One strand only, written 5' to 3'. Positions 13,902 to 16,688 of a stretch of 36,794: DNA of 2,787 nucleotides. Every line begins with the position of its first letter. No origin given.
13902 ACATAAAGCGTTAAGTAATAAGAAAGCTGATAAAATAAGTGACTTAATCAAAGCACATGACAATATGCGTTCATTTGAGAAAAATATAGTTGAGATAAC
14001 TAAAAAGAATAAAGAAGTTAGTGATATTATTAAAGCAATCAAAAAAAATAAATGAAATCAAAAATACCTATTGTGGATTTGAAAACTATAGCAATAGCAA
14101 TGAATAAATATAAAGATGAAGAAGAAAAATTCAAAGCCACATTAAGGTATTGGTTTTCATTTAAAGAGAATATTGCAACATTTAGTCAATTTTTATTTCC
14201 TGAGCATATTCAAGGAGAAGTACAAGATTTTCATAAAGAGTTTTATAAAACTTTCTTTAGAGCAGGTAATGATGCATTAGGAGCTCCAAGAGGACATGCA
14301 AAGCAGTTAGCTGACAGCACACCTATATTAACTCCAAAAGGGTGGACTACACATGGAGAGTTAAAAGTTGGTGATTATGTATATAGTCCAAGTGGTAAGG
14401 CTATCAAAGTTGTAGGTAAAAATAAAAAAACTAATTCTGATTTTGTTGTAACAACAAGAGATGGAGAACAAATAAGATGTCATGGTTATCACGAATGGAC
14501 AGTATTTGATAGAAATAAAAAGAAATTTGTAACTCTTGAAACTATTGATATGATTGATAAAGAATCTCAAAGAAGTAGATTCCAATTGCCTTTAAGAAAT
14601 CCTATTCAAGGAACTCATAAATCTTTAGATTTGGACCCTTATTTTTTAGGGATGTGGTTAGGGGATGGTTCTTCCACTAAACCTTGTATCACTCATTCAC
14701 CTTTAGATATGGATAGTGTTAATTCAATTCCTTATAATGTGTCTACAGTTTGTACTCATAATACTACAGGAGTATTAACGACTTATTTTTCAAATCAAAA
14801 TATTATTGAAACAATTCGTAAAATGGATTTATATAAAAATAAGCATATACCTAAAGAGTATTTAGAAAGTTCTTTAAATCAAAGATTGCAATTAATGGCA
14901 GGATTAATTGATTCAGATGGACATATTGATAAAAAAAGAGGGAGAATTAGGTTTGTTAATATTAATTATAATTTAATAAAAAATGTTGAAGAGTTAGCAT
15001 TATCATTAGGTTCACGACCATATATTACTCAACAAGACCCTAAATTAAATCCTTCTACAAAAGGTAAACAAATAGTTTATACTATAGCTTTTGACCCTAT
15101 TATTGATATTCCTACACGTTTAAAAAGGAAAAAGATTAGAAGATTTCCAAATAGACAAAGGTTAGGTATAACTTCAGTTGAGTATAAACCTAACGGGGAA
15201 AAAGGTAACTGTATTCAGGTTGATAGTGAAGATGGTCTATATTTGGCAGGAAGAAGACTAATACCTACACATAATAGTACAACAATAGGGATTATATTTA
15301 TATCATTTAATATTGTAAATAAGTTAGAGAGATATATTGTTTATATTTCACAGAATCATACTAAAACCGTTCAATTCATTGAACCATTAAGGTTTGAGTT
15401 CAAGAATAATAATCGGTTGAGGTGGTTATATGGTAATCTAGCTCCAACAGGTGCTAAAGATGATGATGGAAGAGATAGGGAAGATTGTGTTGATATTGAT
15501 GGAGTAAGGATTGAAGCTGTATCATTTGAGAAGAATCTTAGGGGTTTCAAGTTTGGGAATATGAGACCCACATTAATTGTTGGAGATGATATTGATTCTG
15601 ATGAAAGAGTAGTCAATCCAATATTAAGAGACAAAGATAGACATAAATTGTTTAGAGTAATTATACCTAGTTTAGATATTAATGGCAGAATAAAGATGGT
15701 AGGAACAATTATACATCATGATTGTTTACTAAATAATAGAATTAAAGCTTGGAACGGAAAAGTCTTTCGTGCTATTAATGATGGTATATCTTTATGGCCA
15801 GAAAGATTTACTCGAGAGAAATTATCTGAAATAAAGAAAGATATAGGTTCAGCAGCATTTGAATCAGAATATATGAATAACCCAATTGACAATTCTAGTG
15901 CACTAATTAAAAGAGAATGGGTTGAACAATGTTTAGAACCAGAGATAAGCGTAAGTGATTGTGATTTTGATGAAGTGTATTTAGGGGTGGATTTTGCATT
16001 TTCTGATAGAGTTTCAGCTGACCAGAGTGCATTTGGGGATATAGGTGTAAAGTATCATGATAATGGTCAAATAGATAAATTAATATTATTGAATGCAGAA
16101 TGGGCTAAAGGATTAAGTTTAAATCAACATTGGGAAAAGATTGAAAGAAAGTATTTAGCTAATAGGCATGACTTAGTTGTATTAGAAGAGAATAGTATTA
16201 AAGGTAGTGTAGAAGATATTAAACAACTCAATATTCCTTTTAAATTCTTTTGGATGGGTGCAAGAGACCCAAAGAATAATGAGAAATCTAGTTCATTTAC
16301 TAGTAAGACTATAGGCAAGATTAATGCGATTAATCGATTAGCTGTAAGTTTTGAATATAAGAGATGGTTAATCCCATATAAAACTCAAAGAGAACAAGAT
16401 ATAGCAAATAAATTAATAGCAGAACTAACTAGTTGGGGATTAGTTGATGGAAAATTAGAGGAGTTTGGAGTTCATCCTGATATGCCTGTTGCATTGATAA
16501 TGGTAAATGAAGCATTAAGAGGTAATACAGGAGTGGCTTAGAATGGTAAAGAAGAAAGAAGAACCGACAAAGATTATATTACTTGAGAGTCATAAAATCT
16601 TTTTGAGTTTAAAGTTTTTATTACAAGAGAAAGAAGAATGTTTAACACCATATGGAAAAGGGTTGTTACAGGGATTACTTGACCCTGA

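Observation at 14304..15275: Class-3-type intein (Trp/Cys/Thr triad, Gln at position 1) with a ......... endonuclease in the terminase Walker A loop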

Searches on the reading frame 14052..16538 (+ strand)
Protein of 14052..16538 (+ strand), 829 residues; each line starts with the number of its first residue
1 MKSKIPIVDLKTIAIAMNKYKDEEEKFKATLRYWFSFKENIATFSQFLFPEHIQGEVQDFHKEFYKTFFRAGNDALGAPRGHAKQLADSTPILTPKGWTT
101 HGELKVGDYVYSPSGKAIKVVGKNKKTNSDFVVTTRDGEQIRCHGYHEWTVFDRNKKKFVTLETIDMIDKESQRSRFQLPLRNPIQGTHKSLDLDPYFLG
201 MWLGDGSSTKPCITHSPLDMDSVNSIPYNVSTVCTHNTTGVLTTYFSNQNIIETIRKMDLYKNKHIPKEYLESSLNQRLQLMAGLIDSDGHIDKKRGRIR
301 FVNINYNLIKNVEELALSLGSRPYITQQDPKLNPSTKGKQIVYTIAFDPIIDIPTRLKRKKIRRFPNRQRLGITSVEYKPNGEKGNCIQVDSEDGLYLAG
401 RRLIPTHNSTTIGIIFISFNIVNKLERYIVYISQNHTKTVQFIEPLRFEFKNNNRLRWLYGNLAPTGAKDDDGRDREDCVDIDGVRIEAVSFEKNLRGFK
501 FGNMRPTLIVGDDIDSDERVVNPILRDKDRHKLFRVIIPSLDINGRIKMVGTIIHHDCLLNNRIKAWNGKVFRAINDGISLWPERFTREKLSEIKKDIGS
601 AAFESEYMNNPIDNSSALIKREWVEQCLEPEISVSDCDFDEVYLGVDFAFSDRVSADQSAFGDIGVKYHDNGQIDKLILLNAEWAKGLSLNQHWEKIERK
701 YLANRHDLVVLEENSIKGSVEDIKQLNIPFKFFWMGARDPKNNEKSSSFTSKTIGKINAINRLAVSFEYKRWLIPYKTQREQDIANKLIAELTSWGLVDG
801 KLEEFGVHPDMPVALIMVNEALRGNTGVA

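Call 4: search_protein_families(library=pfam, proteins=[window:14052-16538:+], max_evalue=1)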
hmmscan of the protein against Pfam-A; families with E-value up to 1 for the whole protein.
window:14052-16538:+ (829 aa): 2 families
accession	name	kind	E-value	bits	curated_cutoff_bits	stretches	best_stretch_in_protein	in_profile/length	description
PF14528.11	LAGLIDADG_3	-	1.8e-08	35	22.5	1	278-331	3-56/82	LAGLIDADG-like domain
PF05204.19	Hom_end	-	1.8e-06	28.4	21.1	1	266-346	2-83/110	Homing endonuclease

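Call 60: search_protein_families(library=ncbifam, proteins=[window:14052-16538:+], max_evalue=0.1)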
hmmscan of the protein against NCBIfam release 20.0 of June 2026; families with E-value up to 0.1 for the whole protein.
window:14052-16538:+ (829 aa): 5 families
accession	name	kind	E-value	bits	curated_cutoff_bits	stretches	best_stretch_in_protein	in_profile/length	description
NF045703.1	rSAM_Tes_intein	exception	0.0024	15.7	1700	1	262-320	447-507/1040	tetraether lipid synthase Tes, intein-containing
NF033889.1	termin_lrg_T7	equivalog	0.004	16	150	1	576-611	232-267/500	phage terminase large subunit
NF006207.0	PRK08332.1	equivalog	0.0066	13.7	2400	1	263-326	470-532/1684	vitamin B12-dependent ribonucleotide reductase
NF011491.0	PRK14898.1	equivalog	0.012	13.7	783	1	190-312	237-371/860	DNA-directed RNA polymerase subunit A''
NF033677.1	biofilm_BapA_N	domain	0.062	13.2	35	0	125-146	41-62/64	BapA prefix-like domain-containing protein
